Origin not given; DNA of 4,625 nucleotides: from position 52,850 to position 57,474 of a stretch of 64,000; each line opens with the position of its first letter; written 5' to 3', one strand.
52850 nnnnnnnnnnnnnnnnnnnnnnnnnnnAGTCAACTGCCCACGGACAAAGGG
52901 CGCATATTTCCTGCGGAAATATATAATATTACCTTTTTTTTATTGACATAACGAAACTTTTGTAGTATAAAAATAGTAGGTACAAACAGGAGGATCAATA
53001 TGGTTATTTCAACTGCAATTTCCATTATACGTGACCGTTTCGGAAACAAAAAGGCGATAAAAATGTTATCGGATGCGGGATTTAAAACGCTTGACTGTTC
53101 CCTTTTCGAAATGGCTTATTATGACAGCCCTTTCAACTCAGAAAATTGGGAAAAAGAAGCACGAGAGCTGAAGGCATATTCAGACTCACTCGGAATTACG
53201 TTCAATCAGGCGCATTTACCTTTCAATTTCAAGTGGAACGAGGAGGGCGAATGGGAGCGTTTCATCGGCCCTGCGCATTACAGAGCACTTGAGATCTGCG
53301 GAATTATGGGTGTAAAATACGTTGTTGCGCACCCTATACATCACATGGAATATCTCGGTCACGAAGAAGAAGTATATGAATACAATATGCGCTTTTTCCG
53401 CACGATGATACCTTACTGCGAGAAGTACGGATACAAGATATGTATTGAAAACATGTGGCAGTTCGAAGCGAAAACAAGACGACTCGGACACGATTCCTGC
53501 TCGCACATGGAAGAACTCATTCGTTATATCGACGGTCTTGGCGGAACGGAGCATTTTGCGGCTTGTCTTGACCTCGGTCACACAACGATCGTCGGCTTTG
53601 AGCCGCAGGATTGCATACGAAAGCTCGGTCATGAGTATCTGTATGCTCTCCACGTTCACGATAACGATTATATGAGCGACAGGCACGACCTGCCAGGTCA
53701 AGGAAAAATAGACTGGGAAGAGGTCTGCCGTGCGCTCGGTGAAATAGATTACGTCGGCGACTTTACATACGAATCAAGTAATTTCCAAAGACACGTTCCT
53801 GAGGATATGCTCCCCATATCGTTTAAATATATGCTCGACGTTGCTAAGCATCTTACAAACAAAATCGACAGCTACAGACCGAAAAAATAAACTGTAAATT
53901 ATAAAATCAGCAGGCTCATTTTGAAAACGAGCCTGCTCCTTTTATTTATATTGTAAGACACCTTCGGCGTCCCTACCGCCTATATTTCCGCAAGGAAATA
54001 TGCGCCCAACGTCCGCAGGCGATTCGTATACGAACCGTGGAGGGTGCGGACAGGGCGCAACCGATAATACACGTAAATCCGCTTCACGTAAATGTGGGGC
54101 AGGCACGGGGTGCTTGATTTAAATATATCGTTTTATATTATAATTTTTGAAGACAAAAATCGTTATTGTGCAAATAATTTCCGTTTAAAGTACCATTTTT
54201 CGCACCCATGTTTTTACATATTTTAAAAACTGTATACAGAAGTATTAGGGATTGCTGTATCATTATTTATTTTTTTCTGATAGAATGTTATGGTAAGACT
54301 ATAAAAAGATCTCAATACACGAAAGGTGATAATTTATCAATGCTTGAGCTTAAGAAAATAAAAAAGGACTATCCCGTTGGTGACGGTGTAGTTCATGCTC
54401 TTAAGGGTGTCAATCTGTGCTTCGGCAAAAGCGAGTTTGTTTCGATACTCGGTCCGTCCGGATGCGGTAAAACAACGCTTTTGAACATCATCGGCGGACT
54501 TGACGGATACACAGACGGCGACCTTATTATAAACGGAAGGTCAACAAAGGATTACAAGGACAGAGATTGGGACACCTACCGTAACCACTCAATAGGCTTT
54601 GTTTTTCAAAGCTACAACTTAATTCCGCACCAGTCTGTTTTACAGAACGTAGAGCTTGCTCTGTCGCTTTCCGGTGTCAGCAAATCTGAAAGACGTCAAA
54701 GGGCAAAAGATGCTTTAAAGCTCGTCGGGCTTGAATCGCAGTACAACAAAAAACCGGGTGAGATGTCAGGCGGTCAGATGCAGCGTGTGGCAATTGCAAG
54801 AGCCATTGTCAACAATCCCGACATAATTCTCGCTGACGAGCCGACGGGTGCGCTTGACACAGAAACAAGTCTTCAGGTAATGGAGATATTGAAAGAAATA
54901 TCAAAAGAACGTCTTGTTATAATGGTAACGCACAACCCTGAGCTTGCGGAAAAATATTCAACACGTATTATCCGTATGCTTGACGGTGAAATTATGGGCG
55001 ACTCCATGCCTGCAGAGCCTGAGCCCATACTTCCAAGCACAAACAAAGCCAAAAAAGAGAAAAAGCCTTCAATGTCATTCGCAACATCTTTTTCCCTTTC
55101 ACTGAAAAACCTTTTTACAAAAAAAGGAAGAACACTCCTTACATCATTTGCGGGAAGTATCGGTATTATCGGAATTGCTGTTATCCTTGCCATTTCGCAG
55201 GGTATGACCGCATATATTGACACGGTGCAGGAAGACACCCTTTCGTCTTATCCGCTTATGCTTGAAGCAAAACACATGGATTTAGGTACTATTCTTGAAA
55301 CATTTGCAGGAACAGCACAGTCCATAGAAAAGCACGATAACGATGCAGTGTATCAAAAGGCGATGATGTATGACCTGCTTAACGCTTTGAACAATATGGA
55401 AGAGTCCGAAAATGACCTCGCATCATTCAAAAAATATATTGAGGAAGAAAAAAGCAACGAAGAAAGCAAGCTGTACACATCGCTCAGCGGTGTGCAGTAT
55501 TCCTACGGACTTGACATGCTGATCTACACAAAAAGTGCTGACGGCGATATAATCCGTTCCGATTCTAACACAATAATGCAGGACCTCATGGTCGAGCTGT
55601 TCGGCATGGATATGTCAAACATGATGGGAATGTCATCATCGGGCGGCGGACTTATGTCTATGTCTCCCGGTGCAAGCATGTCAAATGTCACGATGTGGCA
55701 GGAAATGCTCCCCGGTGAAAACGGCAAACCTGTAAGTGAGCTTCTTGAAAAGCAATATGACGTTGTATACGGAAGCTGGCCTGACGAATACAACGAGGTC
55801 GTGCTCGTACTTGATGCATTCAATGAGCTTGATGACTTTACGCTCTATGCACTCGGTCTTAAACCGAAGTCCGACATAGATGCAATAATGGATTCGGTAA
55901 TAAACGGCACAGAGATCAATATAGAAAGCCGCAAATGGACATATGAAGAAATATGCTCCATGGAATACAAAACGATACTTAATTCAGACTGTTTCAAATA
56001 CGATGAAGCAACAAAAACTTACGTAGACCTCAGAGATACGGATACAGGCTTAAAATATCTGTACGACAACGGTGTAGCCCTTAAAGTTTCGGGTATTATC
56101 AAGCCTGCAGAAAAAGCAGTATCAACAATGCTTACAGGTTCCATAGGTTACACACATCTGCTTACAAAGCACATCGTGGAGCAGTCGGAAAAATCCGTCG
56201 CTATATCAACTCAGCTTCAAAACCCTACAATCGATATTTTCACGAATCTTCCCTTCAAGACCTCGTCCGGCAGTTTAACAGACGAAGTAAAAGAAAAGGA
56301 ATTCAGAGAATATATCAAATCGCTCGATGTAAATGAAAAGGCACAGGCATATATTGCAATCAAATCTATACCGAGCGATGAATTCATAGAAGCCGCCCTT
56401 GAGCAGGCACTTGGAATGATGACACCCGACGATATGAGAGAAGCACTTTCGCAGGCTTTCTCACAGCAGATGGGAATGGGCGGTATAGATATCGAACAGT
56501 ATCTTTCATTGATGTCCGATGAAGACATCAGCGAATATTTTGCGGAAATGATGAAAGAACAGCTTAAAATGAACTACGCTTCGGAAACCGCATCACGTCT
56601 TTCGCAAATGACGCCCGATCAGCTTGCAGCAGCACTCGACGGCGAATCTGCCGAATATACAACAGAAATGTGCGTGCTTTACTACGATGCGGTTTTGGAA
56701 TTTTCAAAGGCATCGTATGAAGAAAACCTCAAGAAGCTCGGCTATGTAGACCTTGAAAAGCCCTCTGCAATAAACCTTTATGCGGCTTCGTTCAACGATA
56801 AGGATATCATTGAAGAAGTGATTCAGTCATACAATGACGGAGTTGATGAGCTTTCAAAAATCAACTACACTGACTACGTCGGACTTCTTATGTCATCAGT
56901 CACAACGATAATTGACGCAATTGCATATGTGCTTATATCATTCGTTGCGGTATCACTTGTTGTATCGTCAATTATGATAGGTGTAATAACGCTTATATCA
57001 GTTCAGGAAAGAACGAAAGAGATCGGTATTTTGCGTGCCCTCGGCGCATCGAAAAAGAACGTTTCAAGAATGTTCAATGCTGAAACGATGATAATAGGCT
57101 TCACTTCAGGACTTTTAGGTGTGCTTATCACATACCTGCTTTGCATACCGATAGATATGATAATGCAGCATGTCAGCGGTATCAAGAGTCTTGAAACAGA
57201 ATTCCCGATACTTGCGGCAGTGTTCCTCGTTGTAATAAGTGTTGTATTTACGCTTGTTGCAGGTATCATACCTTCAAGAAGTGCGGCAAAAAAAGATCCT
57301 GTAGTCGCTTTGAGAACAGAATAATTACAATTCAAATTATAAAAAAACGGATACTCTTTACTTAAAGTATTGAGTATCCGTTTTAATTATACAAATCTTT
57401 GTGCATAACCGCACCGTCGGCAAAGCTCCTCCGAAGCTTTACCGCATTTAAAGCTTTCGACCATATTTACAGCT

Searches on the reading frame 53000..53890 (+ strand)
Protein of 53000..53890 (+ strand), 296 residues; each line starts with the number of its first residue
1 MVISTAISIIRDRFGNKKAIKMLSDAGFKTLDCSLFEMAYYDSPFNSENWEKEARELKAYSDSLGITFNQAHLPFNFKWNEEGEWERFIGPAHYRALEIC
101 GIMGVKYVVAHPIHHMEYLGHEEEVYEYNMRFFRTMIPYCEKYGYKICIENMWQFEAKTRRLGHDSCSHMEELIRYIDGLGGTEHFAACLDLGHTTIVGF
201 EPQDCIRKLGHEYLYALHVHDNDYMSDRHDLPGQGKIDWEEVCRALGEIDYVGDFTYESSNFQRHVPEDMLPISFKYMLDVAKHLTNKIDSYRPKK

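Call 73: search_protein_families(library=pfam, proteins=[window:53000-53890:+], max_evalue=0.0001)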
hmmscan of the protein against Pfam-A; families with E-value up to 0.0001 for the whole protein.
window:53000-53890:+ (296 aa): 1 family
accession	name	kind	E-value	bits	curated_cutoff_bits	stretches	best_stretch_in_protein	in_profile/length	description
PF01261.30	AP_endonuc_2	-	1.1e-32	114.1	31.1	1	31-263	7-233/249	Xylose isomerase-like TIM barrel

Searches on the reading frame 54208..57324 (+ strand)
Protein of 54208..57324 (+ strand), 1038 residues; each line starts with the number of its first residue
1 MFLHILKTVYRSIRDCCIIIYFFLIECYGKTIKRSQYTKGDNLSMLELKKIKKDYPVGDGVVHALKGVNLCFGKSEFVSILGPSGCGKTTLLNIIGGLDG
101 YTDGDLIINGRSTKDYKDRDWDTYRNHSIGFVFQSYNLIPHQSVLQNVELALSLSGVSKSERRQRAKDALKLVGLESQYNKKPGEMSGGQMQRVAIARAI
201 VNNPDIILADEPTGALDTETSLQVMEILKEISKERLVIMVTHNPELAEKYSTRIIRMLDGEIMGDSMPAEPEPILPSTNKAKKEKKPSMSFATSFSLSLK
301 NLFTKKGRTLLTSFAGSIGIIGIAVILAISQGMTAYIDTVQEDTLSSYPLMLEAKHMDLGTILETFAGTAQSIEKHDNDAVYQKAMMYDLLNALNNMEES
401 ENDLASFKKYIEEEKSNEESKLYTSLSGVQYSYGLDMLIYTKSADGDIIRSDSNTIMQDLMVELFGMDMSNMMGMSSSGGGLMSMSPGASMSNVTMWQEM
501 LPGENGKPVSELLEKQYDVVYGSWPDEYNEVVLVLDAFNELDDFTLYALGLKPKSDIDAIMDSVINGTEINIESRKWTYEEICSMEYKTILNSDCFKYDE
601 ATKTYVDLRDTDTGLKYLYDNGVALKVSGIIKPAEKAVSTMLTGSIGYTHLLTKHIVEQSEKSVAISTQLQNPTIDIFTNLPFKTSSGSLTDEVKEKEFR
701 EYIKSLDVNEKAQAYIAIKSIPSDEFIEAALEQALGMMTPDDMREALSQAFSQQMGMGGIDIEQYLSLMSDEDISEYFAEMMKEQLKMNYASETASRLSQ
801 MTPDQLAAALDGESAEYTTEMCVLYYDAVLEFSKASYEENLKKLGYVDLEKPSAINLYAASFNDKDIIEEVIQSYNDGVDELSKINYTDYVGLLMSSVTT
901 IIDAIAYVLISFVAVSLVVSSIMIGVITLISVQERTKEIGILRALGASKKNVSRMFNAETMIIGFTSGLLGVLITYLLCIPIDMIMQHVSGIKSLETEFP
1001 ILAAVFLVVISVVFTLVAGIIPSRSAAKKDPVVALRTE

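Call 73: search_protein_families(library=pfam, proteins=[window:54208-57324:+], max_evalue=0.0001)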
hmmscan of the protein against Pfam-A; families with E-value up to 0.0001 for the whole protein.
window:54208-57324:+ (1038 aa): 2 families
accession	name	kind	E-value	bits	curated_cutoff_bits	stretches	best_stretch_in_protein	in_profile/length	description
PF00005.33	ABC_tran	-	3.9e-33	115.4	25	1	65-213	1-136/137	ABC transporter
PF02687.27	FtsX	-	2.8e-20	73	25.5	1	911-1031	2-120/120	FtsX-like permease C-terminal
